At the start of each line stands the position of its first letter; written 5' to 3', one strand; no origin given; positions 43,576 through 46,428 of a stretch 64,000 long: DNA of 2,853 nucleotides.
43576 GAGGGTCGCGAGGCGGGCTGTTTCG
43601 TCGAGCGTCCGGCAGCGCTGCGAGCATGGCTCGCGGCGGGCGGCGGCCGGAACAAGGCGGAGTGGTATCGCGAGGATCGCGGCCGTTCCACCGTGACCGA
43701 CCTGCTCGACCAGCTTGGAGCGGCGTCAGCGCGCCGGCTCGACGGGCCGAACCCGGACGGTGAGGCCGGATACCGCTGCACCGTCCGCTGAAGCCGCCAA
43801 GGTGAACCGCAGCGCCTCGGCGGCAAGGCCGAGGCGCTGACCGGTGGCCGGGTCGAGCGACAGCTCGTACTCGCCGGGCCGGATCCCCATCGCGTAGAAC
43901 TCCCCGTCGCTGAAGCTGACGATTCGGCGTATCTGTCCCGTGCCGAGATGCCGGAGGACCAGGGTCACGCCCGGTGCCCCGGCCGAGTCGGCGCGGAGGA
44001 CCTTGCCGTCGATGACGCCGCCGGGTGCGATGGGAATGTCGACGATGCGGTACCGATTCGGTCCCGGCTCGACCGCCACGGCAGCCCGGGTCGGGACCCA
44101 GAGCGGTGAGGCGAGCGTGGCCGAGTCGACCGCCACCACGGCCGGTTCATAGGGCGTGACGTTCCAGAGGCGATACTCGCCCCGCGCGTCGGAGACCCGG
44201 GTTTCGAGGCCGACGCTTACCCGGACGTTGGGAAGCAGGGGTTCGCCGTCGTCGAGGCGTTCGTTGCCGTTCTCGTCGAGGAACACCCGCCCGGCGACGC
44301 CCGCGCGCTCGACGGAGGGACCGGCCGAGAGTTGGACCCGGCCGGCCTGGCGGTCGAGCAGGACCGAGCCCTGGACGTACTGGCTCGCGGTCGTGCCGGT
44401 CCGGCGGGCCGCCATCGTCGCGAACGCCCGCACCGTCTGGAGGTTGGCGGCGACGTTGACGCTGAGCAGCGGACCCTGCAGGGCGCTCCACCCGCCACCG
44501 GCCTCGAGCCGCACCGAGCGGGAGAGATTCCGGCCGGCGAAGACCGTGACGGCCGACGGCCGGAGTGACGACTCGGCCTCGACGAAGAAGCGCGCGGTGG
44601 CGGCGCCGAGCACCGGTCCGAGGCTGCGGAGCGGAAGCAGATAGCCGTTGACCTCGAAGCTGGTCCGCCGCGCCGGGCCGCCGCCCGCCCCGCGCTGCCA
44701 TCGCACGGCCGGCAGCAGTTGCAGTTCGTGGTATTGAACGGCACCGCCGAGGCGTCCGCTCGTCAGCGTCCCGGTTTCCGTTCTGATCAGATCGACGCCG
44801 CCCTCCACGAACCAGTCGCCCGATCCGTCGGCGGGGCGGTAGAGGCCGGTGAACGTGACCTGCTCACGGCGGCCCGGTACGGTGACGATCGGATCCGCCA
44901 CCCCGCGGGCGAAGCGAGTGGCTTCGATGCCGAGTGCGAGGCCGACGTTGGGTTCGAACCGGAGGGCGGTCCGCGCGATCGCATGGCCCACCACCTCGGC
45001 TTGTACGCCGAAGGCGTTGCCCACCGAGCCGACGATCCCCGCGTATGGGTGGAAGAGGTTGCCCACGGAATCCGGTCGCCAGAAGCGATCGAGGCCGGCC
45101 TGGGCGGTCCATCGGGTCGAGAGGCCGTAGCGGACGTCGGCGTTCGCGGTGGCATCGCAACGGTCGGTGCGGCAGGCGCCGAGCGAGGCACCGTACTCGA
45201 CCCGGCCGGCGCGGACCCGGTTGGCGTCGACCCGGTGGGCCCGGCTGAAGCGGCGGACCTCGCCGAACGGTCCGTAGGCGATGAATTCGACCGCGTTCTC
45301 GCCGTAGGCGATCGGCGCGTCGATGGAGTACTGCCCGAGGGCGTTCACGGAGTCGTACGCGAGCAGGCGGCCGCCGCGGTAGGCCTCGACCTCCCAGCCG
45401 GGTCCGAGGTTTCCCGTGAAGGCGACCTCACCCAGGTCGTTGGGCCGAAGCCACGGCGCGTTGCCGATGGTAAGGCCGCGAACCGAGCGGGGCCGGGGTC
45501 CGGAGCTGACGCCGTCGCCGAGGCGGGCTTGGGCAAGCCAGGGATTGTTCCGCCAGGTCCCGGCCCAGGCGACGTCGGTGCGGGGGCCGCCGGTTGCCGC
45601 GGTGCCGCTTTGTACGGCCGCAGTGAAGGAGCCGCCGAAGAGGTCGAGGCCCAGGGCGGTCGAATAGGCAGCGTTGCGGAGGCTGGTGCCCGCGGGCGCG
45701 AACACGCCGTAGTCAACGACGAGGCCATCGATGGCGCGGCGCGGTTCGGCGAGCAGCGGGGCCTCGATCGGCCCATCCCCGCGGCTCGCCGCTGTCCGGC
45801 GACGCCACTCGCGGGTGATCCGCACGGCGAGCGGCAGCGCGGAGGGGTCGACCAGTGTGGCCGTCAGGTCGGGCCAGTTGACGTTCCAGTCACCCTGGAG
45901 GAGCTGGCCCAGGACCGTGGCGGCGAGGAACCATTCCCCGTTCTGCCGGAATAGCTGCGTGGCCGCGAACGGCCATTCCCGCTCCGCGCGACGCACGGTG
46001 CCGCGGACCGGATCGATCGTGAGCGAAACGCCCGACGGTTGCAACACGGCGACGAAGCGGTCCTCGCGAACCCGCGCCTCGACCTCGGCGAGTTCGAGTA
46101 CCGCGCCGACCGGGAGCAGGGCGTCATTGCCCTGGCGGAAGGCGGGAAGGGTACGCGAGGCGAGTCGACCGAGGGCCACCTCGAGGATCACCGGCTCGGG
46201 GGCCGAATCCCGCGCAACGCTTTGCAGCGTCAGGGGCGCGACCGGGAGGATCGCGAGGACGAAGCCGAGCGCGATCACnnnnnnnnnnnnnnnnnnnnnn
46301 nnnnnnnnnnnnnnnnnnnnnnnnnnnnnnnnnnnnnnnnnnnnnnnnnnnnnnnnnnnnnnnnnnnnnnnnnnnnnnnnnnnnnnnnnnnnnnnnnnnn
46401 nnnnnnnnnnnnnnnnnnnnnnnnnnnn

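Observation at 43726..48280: Sigma-54-driven four-gene Csu/DUF4402-like chaperone-usher fimbrial operon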

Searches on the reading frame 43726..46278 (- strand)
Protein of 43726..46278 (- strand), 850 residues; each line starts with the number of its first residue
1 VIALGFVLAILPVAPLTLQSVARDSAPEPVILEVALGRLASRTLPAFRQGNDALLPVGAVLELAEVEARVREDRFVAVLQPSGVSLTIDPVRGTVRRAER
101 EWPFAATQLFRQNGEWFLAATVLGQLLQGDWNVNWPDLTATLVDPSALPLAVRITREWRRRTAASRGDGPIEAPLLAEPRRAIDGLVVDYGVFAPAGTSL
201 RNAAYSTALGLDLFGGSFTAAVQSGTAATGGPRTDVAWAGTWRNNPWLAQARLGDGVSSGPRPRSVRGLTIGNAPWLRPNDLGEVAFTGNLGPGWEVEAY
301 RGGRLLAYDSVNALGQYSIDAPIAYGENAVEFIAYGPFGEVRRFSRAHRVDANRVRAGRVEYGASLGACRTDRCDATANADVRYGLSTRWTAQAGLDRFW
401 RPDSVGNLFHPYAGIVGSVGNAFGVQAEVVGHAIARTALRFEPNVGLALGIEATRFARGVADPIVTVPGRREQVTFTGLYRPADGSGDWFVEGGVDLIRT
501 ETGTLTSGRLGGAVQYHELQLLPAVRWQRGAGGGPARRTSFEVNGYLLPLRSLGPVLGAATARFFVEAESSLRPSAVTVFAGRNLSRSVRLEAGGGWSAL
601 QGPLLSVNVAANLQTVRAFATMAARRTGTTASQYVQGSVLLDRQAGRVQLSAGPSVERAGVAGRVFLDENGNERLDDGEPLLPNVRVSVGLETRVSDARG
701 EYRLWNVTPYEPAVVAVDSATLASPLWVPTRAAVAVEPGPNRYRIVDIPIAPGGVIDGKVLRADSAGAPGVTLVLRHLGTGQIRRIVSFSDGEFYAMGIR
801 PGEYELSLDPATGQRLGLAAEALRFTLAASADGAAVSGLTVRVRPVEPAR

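Call 3: search_protein_families(library=pfam, proteins=[window:43726-46278:-], max_evalue=1)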
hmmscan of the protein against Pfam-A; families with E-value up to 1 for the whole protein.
window:43726-46278:- (850 aa): 3 families
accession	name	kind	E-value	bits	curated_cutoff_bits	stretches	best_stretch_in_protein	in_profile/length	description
PF13620.12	CarboxypepD_reg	-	1.1e-08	35.7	32.3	1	756-807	2-53/82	Carboxypeptidase regulatory-like domain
PF17210.9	SdrD_B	-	0.01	16.5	29.7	0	663-711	5-59/112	SdrD B-like domain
PF05506.17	PLipase_C_C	-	0.12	13.8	24.4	1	558-600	22-65/80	Bacterial phospholipase C, C-terminal domain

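Call 4: search_protein_families(library=ncbifam, proteins=[window:43726-46278:-], max_evalue=1)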
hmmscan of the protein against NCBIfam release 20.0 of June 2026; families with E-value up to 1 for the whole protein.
window:43726-46278:- (850 aa): 0 families

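Call 6: search_solved_structures(query=window:43726-46278:-, max_evalue=10)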
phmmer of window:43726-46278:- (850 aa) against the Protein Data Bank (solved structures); distinct sequences matched with E-value up to 10: 1.
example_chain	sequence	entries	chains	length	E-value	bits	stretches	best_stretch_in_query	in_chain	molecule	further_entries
2lna_A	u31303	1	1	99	0.17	13.2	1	456-505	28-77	AFG3-like protein 2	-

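Call 12: find_homologous_proteins(query=window:43726-46278:-)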
Query window:43726-46278:- (850 aa): 354 proteins with E <= 0.001 among 8000 candidates; the best 120 are listed.
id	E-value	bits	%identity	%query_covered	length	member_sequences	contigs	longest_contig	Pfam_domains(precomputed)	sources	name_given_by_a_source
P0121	0.0e+0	1872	100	100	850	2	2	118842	PF13620.13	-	-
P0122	0.0e+0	1124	62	99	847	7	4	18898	PF13620.13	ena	-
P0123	0.0e+0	1087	59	97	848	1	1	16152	PF13620.13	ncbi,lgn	-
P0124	0.0e+0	1075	58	99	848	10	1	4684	PF17210.10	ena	-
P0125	0.0e+0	1051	58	99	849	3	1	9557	PF13620.13,PF22904.4,PF17210.10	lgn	-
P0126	0.0e+0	1046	57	99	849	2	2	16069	PF13620.13,PF17210.10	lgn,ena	-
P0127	0.0e+0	1040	57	99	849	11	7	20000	PF13620.13,PF17210.10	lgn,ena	-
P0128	0.0e+0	1038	57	99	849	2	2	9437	PF13620.13,PF22904.4,PF17210.10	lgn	-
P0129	0.0e+0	1019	54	99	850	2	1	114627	PF13620.13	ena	-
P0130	0.0e+0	1018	57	99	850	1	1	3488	PF13620.13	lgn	-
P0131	1.6e-291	988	55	99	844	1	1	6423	PF13620.13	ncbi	-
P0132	6.3e-284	963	55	99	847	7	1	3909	PF13620.13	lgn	-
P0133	6.8e-278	943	55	99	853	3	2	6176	PF13620.13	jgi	jgi:hypothetical protein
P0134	1.3e-277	942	53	99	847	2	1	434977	PF13620.13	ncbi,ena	-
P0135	3.6e-276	937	54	99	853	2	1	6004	PF13620.13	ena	-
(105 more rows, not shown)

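Call 32: predict_structure(alignment_id=A2)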
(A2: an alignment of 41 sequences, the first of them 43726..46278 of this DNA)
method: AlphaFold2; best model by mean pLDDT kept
length: 850 residues; sequences in the alignment: 41
mean_pLDDT: 81.2   pTM: 0.67
mean pLDDT of the five models: 81.2, 79.7, 76.5, 75.9, 72.0
residues with pLDDT >= 90: 211; 70-90: 491; 50-70: 117; < 50: 31
segments of 3 or more residues with pLDDT < 50: 1-3, 8-24, 279-285
pLDDT, mean of each block of 10 residues (from residue 1): 50 35 62 81 90 93 86 81 82 88 90 91 89 86 82 70 55 61 83 78 84 86 68 83 83 71 72 69 50 73 71 63 57 72 60 79 86 84 91 91 81 90 88 88 85 87 77 89 69 89 89 85 89 74 86 74 90 90 84 90 89 86 86 89 82 85 92 88 89 86 86 83 84 83 90 92 87 92 87 87 94 90 92 89 80
secondary structure, 60 per line:
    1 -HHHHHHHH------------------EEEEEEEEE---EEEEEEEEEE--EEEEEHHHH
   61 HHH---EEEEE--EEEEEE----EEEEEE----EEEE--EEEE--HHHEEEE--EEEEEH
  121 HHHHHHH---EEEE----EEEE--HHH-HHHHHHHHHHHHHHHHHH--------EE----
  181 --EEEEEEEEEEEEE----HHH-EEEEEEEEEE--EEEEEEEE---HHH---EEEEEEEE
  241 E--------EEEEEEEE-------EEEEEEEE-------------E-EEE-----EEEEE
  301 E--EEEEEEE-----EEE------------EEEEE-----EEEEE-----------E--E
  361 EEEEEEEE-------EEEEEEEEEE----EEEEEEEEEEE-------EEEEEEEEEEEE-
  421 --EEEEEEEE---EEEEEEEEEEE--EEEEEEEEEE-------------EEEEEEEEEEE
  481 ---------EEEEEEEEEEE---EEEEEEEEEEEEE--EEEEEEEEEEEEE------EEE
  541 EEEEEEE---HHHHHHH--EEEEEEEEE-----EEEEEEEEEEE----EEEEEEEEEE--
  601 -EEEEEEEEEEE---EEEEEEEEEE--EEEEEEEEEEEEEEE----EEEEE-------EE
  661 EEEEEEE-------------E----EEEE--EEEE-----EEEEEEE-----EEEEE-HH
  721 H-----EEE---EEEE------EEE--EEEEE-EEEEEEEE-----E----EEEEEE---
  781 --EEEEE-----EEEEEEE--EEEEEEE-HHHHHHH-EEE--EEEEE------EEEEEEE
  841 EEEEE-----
elements in order (helices of 4 or more, strands of 3 or more residues): H2-9 E28-36 E40-49 E52-56 H57-63 E67-71 E74-79 E84-89 E94-97 E100-103 E109-112 E115-119 H120-127 E131-134 E139-142 H149-166 E183-195 E204-213 E216-223 E233-241 E250-257 E265-272 E288-290 E296-301 E304-310 E316-318 E331-335 E341-345 E360-368 E376-385 E390-400 E408-419 E423-430 E434-444 E447-456 E470-480 E490-500 E504-516 E519-531 E538-547 H551-557 E560-568 E574-584 E589-598 E602-612 E616-625 E628-642 E647-651 E659-667 E686-689 E692-695 E701-707 E713-717 E727-729 E733-736 E743-745 E748-752 E754-761 E772-777 E783-787 E793-799 E802-808 H810-816 E818-820 E823-827 E834-845
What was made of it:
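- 43726..46278 (-): Outer-membrane usher (850 aa): N-terminal domain, beta-barrel with an inserted plug region, and two C-terminal beta-sandwich domains (SdrD_B-like and CarboxypepD_reg-like). Its GTG start overlaps the chaperone stop (GTGA). AlphaFold2 pLDDT 81.2 (call 32).
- On Chaperone-usher pathway (general): Roughly 22-24 long strands are interrupted by a small beta domain at about residues 250-345, followed by two C-terminal sandwiches (call 32).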

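Call 36: fold_search(model_id=the predicted structure, library=pdb)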
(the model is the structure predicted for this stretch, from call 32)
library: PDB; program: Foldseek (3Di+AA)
matches with E <= 10: 982; with E <= 0.001: 139
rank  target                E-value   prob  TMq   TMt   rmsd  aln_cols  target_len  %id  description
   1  9fw9_D                3.8e-28  1.00  0.42  0.51  18.1       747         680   12  Cryo-EM structure of the type 1 pilus assembly platform as part of the FimA-bound chaperone-usher pilus complex (FimDH (released 2025-06-04)
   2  9fy9_D                5.6e-28  1.00  0.40  0.49  18.2       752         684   12  Cryo-EM structure of the type 1 chaperone-usher pilus FimD-tip complex (FimDHGFC) - Conformer 1 (released 2025-06-04)
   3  3rfz_B                1.4e-27  1.00  0.40  0.44  24.2       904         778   12  Crystal structure of the FimD usher bound to its cognate FimC:FimH substrate (released 2011-06-01)
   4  9bog_D                1.2e-26  1.00  0.41  0.43  22.9       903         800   11  Structural basis for adhesin secretion by the outer-membrane usher in type 1 pili (released 2024-10-09)
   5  3rfz_E                1.9e-26  1.00  0.41  0.45  24.5       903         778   11  Crystal structure of the FimD usher bound to its cognate FimC:FimH substrate (released 2011-06-01)
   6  9fxs_D                4.2e-26  1.00  0.42  0.53  17.9       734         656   13  Cryo-EM structure of the type 1 pilus complex including pilus rod and FimI-bound assembly platform after incorporation (released 2025-06-04)
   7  9fxb_D                1.5e-25  1.00  0.40  0.52  16.7       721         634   11  Cryo-EM structure of the type 1 pilus assembly platform as part of the FimI-bound chaperone-usher pilus complex (FimDH (released 2025-06-04)
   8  9fx8_D                4.4e-25  1.00  0.43  0.53  17.8       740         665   12  Cryo-EM structure of the FimI-bound type 1 pilus assembly platform complex - Local refinement (released 2025-06-04)
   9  6e14_D                9.8e-25  1.00  0.40  0.41  24.0       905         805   12  Handover mechanism of the growing pilus by the bacterial outer membrane usher FimD (released 2018-10-17)
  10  7lhg_C                4.2e-23  1.00  0.41  0.42  23.0       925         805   14  Cryo-EM structure of E. coli P pilus tip assembly intermediate PapC-PapD-PapK-PapG in the first conformation (released 2021-08-11)
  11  7lhh_C                4.8e-20  1.00  0.42  0.44  19.6       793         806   15  Cryo-EM structure of E. coli P pilus tip assembly intermediate PapC-PapD-PapK-PapG in the second conformation (released 2021-08-11)
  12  6cd2_C                1.9e-16  1.00  0.35  0.40  12.7       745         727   12  Crystal structure of the PapC usher bound to the chaperone-adhesin PapD-PapG (released 2018-10-03)
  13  7lhi_C                2.1e-15  1.00  0.40  0.46  22.1       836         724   15  Cryo-EM structure of E. coli P pilus tip assembly intermediate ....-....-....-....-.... (released 2021-08-11)
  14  2vqi_A                8.4e-15  1.00  0.31  0.49  12.7       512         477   14  Structure of the P pilus usher (PapC) translocation pore (released 2008-05-27)
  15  2vqi_B                4.4e-14  1.00  0.31  0.50  12.5       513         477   13  Structure of the P pilus usher (PapC) translocation pore (released 2008-05-27)
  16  3ohn_A                5.0e-13  1.00  0.34  0.55   8.1       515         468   11  Crystal structure of the FimD translocation domain (released 2011-06-01)
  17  3ohn_B                1.5e-11  1.00  0.33  0.54  11.8       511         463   10  Crystal structure of the FimD translocation domain (released 2011-06-01)
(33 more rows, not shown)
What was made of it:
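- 43726..46278 (-): Foldseek matches full-length FimD (E 3.8e-28) and PapC (E 4e-23), and the isolated translocation pores 2vqi and 3ohn (call 36).
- On Chaperone-usher pathway (general): Foldseek matches FimD at E 3.8e-28 and PapC at E 4e-23 full length, and the pores 2vqi and 3ohn (call 36).
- Closest known: Classical chaperone-usher pili: type 1. Same: The usher model matches full-length FimD and PapC, and their pores (call 36).
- It hits FimD at E 3.8e-28 and PapC at E 4e-23 over about 750-925 aligned columns, and the isolated pores 2vqi and 3ohn (calls 32, 36).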

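Call 40: search_protein_families(library=pfam, alignment_id=A2, max_evalue=1)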
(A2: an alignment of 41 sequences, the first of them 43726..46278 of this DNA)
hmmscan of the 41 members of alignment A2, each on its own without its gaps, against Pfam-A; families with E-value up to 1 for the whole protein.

A. member 1, window:43726-46278:- (850 aa): 3 families
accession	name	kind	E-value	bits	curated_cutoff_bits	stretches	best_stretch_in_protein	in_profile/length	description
PF13620.12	CarboxypepD_reg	-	1.1e-08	35.7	32.3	1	756-807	2-53/82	Carboxypeptidase regulatory-like domain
PF17210.9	SdrD_B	-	0.01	16.5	29.7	0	663-711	5-59/112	SdrD B-like domain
PF05506.17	PLipase_C_C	-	0.12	13.8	24.4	1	558-600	22-65/80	Bacterial phospholipase C, C-terminal domain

B. families by the number of members that match (of 41 scanned): 20 families
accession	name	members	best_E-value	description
PF13620.12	CarboxypepD_reg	41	2.9e-11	Carboxypeptidase regulatory-like domain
PF17210.9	SdrD_B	38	2.2e-08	SdrD B-like domain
PF22904.2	NOMO1-like_2nd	8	0.001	BOS complex subunit NOMO1-like, second beta sandwich domain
PF13715.12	CarbopepD_reg_2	5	0.0037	CarboxypepD_reg-like domain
PF07833.16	Cu_amine_oxidN1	5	0.0061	Copper amine oxidase N-terminal domain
PF16371.11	MetallophosN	5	0.034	N terminal of Calcineurin-like phosphoesterase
PF00577.26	Usher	4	0.0083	Outer membrane usher protein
PF19816.4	DUF6299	2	0.097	Family of unknown function (DUF6299)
PF23194.1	NOMO_5th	2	0.16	NOMO fifth transthyretin-like domain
PF06834.16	TraU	1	0.0013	TraU protein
PF24421.1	Ig_J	1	0.009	Tip attachment protein J, Ig-like domain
PF21500.3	HolB_lid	1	0.022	DNA polymerase III subunit delta', AAA+ ATPase lid domain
PF13887.11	MYRF_ICA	1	0.057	Myelin regulatory factor ICA domain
PF21721.2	Gp38_N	1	0.1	Phage tail fibre adhesin Gp38 N-terminal domain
PF05506.17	PLipase_C_C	1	0.12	Bacterial phospholipase C, C-terminal domain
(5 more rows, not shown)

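Call 58: search_protein_representatives(alignment_id=A2)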
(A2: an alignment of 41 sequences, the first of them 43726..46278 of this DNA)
Query: 41 sequences, 854 profile positions. Proteins with E-value up to 0.001 (for the whole library): 9617; up to 1e-10: 4718; up to 1e-30: 1873. The best 150 are listed.
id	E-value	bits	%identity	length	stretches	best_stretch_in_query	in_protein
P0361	0.0e+00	1090.0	-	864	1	26-853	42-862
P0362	0.0e+00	1041.6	-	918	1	22-853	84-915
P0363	7.4e-293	990.1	-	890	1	26-853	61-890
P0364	1.2e-290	982.7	-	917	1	21-853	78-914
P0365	7.2e-290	980.2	-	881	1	26-841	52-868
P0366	3.1e-287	971.5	-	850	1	26-853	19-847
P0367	1.2e-284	962.9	-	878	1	28-853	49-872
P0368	2.0e-279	945.7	-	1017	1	14-852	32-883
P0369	9.2e-277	936.8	-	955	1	23-852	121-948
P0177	3.1e-269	911.9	-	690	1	11-695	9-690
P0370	5.2e-266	901.2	-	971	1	44-845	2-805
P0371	5.0e-263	891.4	-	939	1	20-853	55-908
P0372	7.8e-260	880.8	-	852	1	15-853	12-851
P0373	4.6e-257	871.6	-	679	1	11-665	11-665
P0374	3.1e-254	862.3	-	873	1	20-850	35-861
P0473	3.5e-140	485.0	-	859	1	10-850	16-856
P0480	7.8e-134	464.0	-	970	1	27-837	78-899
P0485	2.5e-128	445.8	-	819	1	14-819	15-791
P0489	5.8e-125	434.6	-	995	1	26-853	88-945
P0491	4.9e-124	431.5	-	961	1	6-853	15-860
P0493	4.1e-123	428.5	-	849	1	10-831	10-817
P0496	3.3e-119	415.6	-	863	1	8-828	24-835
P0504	3.7e-111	388.9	-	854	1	8-852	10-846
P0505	6.7e-111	388.1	-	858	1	21-836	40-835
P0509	3.4e-109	382.5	-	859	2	10-444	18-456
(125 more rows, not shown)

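Call 59: list_cluster_members(proteins=[P0473, P0480, P0485, P0489, P0491, P0493, P0496, P0504, P0505, P0509])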
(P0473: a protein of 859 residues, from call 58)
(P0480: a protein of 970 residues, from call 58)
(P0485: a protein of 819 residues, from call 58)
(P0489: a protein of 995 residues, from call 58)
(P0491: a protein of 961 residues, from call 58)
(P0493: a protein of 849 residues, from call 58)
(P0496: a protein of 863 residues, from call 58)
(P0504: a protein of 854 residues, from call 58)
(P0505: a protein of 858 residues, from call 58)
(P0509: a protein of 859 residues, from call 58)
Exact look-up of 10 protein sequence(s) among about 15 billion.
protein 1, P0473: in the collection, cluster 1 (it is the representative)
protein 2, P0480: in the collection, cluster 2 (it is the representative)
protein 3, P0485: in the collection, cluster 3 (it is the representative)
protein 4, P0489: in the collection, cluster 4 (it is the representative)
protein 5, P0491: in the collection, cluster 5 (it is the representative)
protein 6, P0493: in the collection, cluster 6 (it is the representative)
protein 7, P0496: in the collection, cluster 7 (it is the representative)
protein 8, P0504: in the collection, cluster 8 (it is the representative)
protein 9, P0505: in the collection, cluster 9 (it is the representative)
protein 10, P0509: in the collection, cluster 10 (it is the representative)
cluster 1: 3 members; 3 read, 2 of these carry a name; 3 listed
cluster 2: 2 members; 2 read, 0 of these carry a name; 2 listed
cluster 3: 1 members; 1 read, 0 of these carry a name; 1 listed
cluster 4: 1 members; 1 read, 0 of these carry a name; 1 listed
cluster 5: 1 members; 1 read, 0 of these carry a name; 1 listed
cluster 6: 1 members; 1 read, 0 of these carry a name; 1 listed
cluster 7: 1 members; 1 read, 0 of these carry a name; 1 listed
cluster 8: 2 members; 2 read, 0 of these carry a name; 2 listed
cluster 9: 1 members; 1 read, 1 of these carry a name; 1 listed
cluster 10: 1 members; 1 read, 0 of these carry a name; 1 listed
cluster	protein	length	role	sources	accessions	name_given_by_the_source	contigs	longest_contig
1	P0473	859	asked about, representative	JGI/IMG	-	hypothetical protein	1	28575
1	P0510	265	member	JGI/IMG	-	hypothetical protein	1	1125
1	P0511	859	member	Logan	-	-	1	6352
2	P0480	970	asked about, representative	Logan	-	-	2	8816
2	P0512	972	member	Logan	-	-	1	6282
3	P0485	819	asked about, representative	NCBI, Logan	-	-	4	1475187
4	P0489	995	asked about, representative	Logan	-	-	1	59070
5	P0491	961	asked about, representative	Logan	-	-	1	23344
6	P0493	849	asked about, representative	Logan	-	-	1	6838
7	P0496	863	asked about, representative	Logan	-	-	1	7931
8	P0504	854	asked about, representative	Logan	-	-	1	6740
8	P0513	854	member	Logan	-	-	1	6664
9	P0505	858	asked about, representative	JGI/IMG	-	hypothetical protein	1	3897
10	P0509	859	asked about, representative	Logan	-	-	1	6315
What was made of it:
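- Tried and rejected: It was run on ten of the lower-ranked listed usher hits to learn the taxonomic breadth, and returned no names (call 59).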
